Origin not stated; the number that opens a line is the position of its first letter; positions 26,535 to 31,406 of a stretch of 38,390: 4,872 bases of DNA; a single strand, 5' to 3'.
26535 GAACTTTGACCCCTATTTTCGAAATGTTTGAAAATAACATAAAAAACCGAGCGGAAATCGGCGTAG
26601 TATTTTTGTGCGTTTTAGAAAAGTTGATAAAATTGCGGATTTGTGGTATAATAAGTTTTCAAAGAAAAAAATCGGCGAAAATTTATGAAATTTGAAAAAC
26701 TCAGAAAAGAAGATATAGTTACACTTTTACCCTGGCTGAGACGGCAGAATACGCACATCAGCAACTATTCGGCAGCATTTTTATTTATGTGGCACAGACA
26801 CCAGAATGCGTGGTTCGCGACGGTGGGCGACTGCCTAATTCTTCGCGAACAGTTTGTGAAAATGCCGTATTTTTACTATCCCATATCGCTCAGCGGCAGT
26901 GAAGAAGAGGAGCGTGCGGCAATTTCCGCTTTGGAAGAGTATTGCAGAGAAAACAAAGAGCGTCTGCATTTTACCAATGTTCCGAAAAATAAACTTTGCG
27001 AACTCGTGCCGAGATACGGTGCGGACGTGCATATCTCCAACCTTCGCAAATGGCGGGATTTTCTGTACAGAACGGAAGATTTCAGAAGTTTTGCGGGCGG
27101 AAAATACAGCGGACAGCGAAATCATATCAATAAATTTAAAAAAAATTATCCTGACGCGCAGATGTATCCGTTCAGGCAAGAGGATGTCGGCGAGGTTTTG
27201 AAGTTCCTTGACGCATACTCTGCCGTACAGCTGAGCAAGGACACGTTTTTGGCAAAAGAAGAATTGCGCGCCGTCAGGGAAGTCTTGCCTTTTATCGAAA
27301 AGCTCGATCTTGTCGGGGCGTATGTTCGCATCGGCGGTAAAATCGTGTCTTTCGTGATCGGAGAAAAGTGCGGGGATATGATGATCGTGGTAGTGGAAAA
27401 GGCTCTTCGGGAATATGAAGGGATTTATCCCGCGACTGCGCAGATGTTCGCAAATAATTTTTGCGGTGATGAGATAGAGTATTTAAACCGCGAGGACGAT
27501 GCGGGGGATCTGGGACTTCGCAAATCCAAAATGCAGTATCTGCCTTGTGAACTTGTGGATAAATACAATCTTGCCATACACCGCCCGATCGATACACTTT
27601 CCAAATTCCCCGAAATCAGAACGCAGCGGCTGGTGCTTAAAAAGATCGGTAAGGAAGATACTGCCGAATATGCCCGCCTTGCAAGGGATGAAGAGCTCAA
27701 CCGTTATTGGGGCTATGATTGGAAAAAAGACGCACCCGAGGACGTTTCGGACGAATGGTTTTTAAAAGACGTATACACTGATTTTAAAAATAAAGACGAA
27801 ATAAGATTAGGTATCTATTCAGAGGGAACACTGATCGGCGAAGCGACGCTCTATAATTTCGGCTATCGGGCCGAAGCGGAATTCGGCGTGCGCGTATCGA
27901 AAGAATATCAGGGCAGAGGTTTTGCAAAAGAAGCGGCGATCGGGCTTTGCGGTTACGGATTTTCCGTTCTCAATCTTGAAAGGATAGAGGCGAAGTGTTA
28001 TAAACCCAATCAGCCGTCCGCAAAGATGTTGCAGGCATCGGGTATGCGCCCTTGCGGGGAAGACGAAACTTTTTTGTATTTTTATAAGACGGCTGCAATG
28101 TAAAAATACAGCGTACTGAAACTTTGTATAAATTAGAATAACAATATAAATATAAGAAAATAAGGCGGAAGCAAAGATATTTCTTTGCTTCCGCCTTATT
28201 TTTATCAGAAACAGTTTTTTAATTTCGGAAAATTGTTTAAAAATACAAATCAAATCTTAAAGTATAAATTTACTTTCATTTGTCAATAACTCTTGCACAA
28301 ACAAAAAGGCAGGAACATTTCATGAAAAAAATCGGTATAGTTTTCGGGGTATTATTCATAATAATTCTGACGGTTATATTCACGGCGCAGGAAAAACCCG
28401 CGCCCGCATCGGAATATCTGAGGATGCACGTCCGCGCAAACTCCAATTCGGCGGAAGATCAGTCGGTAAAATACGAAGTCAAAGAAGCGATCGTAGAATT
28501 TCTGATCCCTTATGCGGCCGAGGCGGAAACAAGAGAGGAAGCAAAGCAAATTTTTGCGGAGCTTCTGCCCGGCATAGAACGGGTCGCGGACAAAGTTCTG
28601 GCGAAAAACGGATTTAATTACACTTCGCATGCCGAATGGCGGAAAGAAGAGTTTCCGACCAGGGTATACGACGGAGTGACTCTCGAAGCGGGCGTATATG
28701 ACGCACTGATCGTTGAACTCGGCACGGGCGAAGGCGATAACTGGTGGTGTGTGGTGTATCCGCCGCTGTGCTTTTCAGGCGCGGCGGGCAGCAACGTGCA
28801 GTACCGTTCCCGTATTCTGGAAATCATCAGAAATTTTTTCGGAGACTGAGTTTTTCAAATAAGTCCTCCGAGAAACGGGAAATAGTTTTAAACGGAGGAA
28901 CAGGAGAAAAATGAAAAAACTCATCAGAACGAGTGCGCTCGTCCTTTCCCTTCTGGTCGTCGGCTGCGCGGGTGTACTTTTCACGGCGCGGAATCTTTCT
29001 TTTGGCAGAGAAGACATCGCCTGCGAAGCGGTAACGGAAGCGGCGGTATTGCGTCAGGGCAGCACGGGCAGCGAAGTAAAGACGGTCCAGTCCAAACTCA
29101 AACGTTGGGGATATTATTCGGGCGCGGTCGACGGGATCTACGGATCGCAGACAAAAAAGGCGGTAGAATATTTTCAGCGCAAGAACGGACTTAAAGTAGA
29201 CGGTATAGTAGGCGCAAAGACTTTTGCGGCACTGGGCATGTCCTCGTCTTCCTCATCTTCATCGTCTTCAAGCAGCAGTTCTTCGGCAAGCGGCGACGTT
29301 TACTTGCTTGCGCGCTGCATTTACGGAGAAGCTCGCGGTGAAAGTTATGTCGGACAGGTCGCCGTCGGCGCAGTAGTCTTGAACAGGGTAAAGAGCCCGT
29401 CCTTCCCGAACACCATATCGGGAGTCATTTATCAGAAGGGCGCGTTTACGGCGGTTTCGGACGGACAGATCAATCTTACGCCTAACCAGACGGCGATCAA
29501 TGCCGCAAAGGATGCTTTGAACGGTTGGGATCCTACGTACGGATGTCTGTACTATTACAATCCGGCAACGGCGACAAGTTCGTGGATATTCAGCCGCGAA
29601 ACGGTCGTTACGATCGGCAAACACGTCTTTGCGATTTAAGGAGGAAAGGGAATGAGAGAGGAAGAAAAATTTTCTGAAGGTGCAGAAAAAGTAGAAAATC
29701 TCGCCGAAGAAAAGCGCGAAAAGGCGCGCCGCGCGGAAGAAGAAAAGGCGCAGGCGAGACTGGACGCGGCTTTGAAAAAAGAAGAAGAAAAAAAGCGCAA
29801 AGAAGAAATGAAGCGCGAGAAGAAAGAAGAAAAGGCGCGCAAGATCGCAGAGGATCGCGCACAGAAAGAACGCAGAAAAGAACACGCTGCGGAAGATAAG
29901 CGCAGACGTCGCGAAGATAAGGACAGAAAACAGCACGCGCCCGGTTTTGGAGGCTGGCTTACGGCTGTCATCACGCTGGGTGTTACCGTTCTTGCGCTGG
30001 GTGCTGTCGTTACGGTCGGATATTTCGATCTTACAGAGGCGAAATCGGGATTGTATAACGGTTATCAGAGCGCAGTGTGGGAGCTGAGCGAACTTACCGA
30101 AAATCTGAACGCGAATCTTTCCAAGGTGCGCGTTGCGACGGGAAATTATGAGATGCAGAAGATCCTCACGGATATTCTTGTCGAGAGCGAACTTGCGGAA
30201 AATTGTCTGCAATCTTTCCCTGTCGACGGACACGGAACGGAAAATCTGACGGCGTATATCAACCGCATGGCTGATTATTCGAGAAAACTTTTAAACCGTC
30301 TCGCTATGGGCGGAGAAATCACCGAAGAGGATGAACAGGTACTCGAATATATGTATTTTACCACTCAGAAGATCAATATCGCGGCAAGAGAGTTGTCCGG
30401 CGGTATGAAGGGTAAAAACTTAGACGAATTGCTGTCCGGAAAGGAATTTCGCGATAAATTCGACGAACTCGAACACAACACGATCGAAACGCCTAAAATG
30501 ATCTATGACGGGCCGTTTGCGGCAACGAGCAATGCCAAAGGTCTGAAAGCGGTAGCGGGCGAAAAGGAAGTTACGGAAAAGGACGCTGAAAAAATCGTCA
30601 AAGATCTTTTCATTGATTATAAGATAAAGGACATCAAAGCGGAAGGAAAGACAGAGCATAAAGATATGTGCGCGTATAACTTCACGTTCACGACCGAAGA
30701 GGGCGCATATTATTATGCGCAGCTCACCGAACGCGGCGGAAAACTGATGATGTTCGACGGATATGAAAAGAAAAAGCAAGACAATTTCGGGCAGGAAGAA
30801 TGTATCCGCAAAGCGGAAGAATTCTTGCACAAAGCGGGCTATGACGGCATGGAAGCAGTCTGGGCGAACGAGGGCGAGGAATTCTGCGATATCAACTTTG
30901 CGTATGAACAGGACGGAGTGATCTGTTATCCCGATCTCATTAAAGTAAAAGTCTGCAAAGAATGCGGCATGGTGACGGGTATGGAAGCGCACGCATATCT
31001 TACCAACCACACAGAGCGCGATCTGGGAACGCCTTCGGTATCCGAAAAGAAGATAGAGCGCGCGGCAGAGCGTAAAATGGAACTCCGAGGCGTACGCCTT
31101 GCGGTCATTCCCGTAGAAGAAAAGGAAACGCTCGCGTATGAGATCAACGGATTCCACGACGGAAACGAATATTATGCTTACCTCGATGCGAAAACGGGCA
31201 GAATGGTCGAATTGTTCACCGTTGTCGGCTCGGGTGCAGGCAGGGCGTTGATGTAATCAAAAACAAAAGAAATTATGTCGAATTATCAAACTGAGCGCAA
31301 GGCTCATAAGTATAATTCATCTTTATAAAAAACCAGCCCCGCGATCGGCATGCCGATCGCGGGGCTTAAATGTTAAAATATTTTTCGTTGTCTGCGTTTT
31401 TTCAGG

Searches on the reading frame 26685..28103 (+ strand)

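Call 32: search_protein_families(library=pfam, proteins=[window:26685-28103:+])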
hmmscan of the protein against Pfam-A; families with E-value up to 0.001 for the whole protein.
window:26685-28103:+ (472 aa): 4 families
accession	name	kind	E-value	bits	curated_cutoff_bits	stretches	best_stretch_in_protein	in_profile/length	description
PF09924.15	LPG_synthase_C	-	2.5e-33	115.9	27.5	1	22-295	5-296/298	Phosphatidylglycerol lysyltransferase, C-terminal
PF13302.13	Acetyltransf_3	-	7.8e-22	78.9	25.4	1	315-455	1-138/138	Acetyltransferase (GNAT) domain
PF00583.31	Acetyltransf_1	-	8.3e-10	39.4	20.7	1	343-453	13-115/116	Acetyltransferase (GNAT) family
PF13420.13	Acetyltransf_4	-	0.0002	21.9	24.3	1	319-458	2-138/155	Acetyltransferase (GNAT) domain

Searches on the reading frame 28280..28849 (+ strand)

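Call 32: search_protein_families(library=pfam, proteins=[window:28280-28849:+])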
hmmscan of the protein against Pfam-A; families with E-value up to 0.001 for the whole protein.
window:28280-28849:+ (189 aa): 1 family
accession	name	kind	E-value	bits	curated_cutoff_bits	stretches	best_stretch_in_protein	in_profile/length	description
PF09551.15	Spore_II_R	-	4.3e-42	144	25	1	44-167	2-125/128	Stage II sporulation protein R (spore_II_R)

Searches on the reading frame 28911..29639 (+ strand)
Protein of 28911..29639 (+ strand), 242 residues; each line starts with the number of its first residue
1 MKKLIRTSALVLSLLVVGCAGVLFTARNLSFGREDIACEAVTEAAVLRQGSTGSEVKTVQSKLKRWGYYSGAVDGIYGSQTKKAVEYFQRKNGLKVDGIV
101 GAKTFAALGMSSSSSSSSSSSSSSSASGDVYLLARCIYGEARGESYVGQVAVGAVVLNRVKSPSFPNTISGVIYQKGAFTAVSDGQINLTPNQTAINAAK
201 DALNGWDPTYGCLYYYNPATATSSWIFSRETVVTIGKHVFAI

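Call 32: search_protein_families(library=pfam, proteins=[window:28911-29639:+])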
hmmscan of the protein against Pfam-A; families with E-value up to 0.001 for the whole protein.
window:28911-29639:+ (242 aa): 5 families
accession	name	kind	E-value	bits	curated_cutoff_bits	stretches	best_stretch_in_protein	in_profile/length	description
PF07486.17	Hydrolase_2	-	1.6e-37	128.6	27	1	143-241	1-100/100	Cell Wall Hydrolase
PF01471.23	PG_binding_1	-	3.5e-23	82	23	1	52-108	1-57/57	Putative peptidoglycan binding domain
PF09374.15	PG_binding_3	-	7.8e-06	26.4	24.6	0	88-110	6-33/76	Predicted Peptidoglycan domain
PF00397.32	WW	-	9.9e-06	25.9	26.9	1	206-225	9-28/31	WW domain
PF08823.16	PG_binding_2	-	3e-05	24.6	21.1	1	52-92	14-54/74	Putative peptidoglycan binding domain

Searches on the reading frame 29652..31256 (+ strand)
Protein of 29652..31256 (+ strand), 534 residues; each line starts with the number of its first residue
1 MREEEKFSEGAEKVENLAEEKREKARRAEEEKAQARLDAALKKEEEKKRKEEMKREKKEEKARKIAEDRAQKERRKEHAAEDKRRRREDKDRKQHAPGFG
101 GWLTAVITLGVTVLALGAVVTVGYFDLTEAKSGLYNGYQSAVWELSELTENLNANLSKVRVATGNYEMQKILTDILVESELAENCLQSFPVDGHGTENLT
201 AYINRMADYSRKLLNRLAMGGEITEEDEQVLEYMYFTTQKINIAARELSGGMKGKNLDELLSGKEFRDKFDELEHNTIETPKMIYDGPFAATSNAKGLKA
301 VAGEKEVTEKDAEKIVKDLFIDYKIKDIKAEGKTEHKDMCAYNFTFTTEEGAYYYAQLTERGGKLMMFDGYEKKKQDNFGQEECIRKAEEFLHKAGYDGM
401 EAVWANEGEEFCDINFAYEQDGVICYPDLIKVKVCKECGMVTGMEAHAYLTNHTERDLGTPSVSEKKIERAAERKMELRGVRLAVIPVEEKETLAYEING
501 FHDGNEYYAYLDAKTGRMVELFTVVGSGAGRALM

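Call 32: search_protein_families(library=pfam, proteins=[window:29652-31256:+])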
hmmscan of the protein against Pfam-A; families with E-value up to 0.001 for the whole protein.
window:29652-31256:+ (534 aa): 3 families
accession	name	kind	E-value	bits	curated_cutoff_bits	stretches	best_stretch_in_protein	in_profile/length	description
PF14620.12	YPEB_PepSY1-2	-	3.5e-40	138.6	31.7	1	268-458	3-194/195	YpeB sporulation, PepSY1 and PepSY2 domains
PF20769.2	YPEB_N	-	8.1e-17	61.9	27.3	1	134-248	9-123/136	YpeB N-terminal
PF03413.25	PepSY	-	6.2e-07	30.1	24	1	463-517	2-55/60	Peptidase propeptide and YPEB domain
